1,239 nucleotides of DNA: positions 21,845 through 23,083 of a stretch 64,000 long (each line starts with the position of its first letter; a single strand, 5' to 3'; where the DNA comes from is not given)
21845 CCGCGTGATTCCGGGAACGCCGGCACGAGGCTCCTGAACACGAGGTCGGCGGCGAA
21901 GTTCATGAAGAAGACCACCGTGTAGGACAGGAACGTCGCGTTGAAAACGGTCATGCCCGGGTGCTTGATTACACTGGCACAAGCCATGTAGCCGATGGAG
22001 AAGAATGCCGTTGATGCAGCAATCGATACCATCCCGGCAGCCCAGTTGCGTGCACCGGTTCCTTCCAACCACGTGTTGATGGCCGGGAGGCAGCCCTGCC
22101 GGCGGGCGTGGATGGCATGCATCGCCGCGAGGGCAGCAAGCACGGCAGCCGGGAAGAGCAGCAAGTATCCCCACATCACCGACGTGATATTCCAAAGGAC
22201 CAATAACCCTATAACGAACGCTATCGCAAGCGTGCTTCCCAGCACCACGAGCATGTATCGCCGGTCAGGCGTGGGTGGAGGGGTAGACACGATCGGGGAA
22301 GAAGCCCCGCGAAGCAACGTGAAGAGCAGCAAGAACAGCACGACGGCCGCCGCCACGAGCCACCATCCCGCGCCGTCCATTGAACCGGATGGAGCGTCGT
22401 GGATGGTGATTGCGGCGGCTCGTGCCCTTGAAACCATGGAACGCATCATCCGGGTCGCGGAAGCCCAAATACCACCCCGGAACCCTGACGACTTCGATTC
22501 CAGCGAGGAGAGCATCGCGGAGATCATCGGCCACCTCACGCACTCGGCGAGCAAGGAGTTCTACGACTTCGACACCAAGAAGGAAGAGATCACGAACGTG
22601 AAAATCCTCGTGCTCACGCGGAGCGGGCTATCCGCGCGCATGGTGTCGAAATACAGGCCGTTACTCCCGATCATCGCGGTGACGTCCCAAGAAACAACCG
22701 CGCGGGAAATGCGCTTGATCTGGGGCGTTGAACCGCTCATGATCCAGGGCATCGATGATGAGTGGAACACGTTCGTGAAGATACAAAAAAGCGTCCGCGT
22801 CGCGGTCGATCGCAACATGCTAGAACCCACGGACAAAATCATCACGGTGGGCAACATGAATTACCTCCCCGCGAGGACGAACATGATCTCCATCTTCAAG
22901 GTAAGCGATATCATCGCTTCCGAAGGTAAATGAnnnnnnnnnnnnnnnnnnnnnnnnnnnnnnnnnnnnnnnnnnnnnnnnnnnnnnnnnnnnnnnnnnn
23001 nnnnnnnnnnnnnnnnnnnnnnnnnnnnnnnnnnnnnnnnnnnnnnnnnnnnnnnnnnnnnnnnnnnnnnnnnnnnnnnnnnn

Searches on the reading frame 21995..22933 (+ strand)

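Call 73: search_protein_families(library=pfam, proteins=[window:21995-22933:+], max_evalue=0.00001)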
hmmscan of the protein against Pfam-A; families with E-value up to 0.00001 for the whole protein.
window:21995-22933:+ (312 aa): 1 family
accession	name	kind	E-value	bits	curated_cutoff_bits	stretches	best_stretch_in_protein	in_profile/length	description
PF02887.21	PK_C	-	3.7e-23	82.2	28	1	202-300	17-113/114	Pyruvate kinase, alpha/beta domain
